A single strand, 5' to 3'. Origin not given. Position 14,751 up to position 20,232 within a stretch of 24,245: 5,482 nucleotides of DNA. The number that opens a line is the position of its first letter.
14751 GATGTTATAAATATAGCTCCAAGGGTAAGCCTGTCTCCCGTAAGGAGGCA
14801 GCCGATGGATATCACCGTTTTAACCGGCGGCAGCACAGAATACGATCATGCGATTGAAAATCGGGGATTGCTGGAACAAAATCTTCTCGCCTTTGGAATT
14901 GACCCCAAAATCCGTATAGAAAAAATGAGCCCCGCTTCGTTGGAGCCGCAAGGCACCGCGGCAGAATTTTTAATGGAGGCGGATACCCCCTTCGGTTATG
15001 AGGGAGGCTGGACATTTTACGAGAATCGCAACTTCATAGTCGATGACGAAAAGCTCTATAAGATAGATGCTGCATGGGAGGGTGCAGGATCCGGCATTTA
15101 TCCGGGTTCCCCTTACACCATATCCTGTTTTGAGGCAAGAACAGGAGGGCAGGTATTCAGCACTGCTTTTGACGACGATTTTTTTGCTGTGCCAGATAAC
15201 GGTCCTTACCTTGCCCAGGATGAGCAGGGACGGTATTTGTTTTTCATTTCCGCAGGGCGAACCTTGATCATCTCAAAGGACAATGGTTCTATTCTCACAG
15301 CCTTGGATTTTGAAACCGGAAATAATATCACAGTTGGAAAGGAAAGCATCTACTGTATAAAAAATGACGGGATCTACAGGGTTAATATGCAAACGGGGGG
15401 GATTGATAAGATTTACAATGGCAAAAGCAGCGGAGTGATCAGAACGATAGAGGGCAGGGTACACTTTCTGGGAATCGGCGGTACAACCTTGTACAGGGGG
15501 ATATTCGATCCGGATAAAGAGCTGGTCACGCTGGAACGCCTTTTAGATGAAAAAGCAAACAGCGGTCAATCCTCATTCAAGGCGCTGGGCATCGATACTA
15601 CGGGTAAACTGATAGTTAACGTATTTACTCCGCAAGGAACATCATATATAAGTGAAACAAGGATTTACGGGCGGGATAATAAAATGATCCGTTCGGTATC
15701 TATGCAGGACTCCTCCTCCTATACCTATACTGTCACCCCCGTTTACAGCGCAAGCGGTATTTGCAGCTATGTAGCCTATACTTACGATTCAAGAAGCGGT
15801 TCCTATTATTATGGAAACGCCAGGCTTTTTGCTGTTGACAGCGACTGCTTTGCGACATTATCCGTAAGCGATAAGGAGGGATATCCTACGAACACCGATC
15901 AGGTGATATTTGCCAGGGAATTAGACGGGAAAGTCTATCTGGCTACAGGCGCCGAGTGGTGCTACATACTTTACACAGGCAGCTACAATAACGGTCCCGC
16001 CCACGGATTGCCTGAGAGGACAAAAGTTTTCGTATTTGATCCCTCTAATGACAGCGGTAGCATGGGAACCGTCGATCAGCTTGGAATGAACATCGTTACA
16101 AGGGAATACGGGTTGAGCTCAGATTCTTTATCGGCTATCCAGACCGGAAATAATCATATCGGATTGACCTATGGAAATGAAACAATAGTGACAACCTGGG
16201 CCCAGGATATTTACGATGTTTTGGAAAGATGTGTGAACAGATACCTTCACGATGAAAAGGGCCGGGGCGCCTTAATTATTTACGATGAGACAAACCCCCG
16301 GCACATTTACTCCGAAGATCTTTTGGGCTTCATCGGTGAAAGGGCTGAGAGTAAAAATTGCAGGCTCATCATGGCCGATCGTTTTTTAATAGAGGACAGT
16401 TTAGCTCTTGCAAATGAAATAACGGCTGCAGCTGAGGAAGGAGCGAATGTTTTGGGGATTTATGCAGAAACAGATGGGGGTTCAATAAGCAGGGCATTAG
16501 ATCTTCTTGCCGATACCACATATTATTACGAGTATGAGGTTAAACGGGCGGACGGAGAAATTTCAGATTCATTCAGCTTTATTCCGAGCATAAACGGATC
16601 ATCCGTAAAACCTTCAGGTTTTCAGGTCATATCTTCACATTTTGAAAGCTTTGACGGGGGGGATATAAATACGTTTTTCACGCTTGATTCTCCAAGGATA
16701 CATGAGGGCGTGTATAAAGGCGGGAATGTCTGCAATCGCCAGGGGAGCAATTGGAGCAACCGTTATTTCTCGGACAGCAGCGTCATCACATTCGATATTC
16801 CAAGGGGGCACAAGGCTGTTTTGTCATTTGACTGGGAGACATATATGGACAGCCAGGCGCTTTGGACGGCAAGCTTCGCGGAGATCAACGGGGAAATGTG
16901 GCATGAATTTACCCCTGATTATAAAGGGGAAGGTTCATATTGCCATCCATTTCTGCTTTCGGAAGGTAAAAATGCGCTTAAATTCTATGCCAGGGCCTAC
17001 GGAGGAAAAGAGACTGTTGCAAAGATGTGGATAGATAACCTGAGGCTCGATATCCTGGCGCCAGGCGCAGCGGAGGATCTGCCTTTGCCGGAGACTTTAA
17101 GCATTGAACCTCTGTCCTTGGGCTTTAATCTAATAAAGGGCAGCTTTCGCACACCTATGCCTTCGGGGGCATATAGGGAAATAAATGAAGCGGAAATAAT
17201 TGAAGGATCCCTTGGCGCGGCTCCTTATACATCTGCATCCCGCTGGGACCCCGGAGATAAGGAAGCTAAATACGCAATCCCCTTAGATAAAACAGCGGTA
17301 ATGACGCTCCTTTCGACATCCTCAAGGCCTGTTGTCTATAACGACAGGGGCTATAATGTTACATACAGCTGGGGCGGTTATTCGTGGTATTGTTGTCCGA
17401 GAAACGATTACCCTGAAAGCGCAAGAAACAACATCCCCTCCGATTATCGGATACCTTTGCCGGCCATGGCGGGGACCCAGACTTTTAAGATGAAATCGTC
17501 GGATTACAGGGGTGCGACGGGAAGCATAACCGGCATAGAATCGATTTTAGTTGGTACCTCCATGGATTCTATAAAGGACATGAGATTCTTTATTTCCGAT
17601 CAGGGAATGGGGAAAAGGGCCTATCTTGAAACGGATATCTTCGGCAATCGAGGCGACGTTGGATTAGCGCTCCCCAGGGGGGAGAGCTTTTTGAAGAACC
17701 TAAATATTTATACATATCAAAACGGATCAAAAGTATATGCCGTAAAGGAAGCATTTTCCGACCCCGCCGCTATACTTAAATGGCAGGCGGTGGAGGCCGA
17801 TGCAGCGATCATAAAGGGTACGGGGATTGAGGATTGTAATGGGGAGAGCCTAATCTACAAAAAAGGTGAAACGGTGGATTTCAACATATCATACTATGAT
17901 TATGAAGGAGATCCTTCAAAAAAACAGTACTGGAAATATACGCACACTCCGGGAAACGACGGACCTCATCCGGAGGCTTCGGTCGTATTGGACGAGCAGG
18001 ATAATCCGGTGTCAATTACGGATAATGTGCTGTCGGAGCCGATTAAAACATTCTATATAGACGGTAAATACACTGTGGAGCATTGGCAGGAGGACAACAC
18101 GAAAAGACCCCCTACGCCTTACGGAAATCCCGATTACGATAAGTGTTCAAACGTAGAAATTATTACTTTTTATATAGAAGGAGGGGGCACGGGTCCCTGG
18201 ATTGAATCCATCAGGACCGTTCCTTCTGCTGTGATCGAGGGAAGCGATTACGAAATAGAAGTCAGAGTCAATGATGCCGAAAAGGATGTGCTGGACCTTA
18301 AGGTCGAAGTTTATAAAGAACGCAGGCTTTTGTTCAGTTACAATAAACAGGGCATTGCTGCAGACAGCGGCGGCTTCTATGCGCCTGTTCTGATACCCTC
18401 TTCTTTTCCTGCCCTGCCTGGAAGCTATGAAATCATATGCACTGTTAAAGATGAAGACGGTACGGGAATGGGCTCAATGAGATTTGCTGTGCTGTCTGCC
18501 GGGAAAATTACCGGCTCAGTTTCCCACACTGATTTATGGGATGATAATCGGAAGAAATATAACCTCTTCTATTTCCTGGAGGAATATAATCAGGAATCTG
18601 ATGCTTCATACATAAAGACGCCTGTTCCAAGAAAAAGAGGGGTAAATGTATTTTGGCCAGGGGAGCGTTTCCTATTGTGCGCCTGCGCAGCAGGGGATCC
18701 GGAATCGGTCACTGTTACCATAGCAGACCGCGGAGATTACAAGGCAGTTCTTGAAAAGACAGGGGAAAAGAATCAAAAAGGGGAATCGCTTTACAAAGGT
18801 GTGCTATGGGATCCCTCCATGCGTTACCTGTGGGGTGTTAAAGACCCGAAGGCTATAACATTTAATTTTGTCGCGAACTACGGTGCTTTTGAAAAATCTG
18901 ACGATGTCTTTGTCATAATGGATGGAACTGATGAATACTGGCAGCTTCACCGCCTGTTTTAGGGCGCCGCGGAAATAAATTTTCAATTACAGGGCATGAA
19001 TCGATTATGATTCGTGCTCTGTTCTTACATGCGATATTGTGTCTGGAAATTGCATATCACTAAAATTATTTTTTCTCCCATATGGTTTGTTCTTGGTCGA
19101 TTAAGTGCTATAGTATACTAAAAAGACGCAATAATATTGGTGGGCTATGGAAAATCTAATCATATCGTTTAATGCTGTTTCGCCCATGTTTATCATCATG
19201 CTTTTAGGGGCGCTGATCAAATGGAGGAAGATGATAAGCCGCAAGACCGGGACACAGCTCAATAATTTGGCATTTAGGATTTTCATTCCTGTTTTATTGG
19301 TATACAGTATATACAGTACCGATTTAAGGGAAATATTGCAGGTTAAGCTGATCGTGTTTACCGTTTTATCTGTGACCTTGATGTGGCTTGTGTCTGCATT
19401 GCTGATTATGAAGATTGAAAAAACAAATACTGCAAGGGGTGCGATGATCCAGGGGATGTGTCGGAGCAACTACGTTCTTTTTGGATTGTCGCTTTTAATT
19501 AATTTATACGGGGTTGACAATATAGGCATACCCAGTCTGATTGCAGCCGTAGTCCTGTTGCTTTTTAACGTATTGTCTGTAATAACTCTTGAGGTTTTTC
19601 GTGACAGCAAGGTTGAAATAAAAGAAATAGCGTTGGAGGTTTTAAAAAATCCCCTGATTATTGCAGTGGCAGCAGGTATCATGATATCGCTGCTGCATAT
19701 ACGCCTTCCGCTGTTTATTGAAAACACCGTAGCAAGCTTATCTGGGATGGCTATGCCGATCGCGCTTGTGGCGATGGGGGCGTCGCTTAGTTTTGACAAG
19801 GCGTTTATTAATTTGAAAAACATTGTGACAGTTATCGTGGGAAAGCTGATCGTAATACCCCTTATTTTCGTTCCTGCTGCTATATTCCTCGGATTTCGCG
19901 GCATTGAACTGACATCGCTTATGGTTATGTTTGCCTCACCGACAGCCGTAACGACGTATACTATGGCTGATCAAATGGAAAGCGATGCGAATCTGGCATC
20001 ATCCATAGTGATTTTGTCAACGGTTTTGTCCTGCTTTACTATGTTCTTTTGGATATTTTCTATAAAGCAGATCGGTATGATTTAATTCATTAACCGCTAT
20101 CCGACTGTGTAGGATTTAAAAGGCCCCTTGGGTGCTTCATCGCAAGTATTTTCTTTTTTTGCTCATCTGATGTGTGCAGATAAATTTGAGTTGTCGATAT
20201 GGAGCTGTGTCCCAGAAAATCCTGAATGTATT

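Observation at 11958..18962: Candidate two-partner surface-display system: small SLH anchor plus an anchorless 2000-aa passenger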

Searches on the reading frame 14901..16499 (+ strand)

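Call 76: search_protein_families(library=pfam, proteins=[window:14901-16499:+], max_evalue=10)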
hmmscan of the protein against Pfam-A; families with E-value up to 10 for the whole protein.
window:14901-16499:+ (533 aa): 1 family
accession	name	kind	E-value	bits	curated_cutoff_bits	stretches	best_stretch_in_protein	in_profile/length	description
PF13360.13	PQQ_2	-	0.26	11.3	27.6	1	73-141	44-94/233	Outer membrane protein assembly factor BamB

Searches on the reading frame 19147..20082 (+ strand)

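Call 6: search_protein_families(library=pfam, proteins=[window:19147-20082:+], max_evalue=0.1)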
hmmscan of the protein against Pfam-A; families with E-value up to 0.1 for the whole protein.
window:19147-20082:+ (312 aa): 1 family
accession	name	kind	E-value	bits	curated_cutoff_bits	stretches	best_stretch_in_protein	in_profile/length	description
PF03547.23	Mem_trans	-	1.6e-29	103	25.7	1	8-303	3-343/343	Membrane transport protein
